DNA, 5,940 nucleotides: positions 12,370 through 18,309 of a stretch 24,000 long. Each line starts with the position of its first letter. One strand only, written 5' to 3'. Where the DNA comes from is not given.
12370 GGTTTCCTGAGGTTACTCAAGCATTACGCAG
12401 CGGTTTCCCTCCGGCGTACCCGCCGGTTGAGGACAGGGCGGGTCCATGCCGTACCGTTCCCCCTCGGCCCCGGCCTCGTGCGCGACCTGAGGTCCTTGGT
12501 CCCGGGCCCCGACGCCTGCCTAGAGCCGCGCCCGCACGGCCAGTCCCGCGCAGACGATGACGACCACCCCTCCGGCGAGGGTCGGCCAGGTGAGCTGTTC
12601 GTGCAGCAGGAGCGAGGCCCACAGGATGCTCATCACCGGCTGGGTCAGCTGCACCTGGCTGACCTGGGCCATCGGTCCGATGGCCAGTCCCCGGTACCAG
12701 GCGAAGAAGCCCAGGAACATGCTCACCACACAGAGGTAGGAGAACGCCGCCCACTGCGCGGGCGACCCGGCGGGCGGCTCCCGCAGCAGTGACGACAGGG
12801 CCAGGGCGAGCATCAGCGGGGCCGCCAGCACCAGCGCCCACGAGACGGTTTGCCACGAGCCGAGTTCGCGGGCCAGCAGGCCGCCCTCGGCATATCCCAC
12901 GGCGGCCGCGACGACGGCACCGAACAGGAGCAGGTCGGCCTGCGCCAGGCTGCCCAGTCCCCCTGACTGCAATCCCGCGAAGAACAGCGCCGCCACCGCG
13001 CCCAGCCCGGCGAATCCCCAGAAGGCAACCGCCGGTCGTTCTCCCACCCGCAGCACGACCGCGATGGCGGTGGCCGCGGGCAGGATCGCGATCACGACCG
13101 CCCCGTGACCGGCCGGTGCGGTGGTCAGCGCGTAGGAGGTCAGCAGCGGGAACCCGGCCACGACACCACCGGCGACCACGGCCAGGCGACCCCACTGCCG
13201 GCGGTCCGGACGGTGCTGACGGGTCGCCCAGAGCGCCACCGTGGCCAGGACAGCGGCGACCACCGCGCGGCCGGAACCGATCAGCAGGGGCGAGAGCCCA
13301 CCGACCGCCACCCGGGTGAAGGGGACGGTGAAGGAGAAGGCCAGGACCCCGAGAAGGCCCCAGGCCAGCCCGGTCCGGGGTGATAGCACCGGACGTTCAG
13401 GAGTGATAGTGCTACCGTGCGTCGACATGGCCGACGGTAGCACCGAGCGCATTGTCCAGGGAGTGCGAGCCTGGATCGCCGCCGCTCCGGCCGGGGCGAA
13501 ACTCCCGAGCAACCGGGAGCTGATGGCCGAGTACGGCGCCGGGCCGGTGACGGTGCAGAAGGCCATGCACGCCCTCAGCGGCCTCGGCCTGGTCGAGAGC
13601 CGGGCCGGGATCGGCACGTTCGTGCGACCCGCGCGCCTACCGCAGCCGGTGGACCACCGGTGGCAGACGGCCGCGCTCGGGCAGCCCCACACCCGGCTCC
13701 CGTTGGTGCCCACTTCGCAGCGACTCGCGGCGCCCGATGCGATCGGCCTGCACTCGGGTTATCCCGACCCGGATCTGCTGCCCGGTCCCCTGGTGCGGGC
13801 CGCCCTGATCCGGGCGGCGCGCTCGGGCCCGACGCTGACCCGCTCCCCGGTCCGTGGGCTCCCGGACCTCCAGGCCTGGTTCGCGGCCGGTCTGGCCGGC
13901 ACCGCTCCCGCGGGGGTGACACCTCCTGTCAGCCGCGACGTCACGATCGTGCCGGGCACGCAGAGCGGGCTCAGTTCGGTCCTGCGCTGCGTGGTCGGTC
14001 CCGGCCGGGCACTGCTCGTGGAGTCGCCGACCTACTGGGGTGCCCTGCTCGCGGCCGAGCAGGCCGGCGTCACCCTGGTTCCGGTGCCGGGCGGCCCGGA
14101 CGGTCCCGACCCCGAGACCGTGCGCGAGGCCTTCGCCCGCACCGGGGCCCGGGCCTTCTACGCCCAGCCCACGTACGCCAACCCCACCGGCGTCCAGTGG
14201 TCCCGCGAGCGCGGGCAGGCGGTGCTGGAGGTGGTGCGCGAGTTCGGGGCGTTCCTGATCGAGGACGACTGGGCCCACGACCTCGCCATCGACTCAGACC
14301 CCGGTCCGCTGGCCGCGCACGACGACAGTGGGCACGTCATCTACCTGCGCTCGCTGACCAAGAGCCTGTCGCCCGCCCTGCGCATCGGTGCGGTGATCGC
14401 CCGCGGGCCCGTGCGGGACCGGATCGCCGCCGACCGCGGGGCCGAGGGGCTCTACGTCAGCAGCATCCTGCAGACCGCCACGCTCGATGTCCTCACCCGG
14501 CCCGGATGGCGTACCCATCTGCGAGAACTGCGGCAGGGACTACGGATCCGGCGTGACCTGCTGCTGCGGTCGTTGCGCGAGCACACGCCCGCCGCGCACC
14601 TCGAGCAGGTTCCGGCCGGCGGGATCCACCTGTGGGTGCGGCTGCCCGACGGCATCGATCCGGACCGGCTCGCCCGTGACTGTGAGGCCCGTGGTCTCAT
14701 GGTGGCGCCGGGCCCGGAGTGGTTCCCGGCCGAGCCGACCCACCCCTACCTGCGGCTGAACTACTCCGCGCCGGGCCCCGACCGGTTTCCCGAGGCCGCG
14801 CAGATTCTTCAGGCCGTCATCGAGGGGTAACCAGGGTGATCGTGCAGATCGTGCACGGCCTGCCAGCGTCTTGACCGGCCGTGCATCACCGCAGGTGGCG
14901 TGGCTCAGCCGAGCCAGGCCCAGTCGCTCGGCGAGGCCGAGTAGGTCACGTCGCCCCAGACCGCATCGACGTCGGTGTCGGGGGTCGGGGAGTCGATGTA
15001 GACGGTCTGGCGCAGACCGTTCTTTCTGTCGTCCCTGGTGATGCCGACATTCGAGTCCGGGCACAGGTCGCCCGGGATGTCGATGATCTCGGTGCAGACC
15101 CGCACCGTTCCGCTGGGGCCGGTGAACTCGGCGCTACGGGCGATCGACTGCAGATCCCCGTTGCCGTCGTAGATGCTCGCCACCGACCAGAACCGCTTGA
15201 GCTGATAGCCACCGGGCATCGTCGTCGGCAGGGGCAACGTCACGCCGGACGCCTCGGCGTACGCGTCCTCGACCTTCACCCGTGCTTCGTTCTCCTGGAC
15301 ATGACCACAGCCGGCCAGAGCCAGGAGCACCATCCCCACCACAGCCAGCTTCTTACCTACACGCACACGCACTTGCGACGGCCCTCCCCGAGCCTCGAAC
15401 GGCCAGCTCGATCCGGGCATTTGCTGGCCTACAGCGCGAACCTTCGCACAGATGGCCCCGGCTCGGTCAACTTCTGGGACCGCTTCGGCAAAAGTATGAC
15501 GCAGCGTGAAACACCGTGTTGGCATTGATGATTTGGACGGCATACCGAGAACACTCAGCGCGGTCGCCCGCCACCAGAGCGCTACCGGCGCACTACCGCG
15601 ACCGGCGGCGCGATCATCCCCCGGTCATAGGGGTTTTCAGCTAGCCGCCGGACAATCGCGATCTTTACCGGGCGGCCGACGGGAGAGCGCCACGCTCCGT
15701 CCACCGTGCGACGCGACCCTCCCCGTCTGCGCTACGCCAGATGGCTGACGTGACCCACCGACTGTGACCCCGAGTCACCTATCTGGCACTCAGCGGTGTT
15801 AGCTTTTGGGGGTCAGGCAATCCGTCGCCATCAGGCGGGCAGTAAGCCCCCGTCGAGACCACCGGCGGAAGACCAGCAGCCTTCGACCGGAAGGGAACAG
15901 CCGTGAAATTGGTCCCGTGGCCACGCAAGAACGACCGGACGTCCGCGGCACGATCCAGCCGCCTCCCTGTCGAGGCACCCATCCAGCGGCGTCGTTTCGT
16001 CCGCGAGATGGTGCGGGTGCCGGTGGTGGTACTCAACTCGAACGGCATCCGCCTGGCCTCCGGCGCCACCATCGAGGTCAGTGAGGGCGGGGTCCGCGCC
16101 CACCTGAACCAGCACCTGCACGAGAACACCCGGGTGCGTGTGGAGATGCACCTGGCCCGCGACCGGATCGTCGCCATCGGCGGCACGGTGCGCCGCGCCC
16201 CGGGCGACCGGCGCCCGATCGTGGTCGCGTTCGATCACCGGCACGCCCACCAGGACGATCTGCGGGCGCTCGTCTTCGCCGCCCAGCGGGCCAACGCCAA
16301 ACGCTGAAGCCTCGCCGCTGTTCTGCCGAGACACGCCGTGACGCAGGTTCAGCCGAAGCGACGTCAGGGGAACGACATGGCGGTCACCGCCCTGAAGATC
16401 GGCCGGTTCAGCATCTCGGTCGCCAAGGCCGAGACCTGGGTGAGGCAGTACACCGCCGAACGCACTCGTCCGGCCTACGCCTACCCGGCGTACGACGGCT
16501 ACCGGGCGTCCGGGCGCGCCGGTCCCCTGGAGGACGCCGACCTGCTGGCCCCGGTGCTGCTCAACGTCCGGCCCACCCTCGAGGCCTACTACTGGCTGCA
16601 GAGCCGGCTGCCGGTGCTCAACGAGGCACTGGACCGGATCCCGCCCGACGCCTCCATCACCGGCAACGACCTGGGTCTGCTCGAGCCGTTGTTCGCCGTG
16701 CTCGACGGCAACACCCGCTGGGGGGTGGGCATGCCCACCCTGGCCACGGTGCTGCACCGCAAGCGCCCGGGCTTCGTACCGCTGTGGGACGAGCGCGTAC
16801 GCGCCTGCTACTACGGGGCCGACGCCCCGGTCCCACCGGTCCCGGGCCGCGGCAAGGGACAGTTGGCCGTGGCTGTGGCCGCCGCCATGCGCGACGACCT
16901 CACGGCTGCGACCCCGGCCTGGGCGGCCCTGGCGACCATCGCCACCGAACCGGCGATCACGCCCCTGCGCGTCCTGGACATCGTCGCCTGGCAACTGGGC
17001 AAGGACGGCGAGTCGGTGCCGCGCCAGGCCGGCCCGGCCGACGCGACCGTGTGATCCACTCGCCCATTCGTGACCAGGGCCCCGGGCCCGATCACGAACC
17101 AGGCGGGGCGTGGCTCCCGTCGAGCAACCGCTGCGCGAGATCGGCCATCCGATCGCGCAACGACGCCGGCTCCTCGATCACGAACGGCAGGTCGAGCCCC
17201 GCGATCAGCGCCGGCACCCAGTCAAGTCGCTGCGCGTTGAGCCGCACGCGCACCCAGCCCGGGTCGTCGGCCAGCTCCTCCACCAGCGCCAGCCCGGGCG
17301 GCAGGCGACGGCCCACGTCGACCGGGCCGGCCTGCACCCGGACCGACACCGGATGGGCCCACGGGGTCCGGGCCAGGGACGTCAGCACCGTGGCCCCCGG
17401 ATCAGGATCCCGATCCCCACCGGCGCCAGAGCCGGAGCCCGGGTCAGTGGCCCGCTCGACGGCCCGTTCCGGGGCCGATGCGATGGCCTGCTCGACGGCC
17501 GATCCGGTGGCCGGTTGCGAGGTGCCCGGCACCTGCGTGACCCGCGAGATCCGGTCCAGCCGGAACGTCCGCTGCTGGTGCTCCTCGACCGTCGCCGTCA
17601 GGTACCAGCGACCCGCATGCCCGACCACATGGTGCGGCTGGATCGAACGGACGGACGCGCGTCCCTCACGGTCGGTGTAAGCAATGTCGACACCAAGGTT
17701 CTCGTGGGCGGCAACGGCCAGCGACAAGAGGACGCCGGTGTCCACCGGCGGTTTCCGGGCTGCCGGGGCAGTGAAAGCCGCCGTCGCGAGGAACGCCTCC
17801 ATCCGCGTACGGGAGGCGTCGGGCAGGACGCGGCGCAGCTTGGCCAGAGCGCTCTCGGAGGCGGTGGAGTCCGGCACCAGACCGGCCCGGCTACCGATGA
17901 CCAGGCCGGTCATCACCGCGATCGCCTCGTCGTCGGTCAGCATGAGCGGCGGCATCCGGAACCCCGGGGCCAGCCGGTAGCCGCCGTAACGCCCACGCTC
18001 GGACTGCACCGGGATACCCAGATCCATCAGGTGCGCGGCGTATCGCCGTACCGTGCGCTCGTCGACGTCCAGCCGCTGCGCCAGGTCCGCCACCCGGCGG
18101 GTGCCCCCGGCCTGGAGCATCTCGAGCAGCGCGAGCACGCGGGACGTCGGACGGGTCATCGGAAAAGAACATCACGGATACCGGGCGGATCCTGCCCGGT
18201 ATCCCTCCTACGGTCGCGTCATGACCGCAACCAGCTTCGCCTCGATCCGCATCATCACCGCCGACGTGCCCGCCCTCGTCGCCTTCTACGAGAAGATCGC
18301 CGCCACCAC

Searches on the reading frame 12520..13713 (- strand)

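Call 6: search_protein_families(library=pfam, proteins=[window:12520-13713:-], max_evalue=0.01)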
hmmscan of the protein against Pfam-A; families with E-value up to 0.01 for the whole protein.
window:12520-13713:- (397 aa): 1 family
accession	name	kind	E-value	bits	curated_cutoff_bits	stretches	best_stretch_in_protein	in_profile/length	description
PF00892.27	EamA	-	7.3e-34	117.4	28.2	2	259-389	3-130/135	EamA-like transporter family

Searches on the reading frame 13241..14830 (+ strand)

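Call 6: search_protein_families(library=pfam, proteins=[window:13241-14830:+], max_evalue=0.01)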
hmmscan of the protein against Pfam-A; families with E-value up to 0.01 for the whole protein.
window:13241-14830:+ (529 aa): 3 families
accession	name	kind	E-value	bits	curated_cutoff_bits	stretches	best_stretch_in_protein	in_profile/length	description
PF00155.27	Aminotran_1_2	-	3.8e-18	66.2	19.7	1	168-470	4-312/361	Aminotransferase class I and II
PF00392.27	GntR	-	4.2e-12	46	27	1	68-128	2-64/64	Bacterial regulatory proteins, gntR family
PF12897.13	Asp_aminotransf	-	1.4e-07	31.2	27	1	257-350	126-223/421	Aspartate amino-transferase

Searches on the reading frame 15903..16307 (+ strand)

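Call 50: search_protein_families(library=pfam, proteins=[window:15903-16307:+], max_evalue=1)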
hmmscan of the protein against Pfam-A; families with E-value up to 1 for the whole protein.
window:15903-16307:+ (134 aa): 1 family
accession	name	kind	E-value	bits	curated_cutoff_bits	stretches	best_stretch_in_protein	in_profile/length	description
PF07238.19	PilZ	-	9.1e-10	39.2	22.5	1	28-125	1-101/102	PilZ domain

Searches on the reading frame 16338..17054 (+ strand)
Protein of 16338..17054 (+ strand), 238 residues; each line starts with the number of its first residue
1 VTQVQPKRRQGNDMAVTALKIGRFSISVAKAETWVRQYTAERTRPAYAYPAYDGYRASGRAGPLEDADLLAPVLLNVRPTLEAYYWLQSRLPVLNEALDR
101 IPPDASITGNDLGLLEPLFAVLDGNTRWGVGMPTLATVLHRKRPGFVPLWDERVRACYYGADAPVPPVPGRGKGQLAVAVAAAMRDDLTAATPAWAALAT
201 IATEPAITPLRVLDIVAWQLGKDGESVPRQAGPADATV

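Call 50: search_protein_families(library=pfam, proteins=[window:16338-17054:+], max_evalue=1)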
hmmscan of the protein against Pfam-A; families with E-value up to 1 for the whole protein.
window:16338-17054:+ (238 aa): 1 family
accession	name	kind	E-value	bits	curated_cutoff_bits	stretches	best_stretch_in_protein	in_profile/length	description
PF19827.4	DUF6308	-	1.7e-37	129.6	27.3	1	31-221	1-193/193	Family of unknown function (DUF6308)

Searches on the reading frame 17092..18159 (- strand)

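Call 7: search_protein_families(library=pfam, proteins=[window:17092-18159:-], max_evalue=0.01)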
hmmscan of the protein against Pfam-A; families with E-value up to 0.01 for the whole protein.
window:17092-18159:- (355 aa): 10 families
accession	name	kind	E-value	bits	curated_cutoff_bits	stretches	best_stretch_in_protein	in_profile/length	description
PF13280.12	WYL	-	8.2e-14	51.8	21.8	1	143-208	2-69/70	WYL domain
PF08279.18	HTH_11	-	2.7e-11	43.6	25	1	7-62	1-55/55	HTH domain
PF25583.1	WCX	-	1.7e-10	41.5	23.9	1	268-346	2-76/76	WCX domain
PF02082.26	Rrf2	-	4e-07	30.7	30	1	7-64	10-66/132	Iron-dependent Transcriptional regulator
PF19187.6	HTH_PafC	-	3.5e-06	27.3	32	1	6-52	4-50/115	PafC helix-turn-helix domain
PF09339.16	HTH_IclR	-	1.2e-05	25.5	22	1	6-49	3-47/52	IclR helix-turn-helix domain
PF08220.18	HTH_DeoR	-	0.00066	19.8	21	1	10-39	4-33/57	DeoR-like helix-turn-helix domain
PF13551.12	HTH_29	-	0.0011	19.4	28.1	1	7-43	1-35/64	Winged helix-turn helix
PF25212.1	HVO_A0114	-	0.0014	18.8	27.6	1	5-56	21-72/84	HVO_A0114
PF13404.12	HTH_AsnC-type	-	0.0033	17.6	27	0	10-39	7-36/42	AsnC-type helix-turn-helix domain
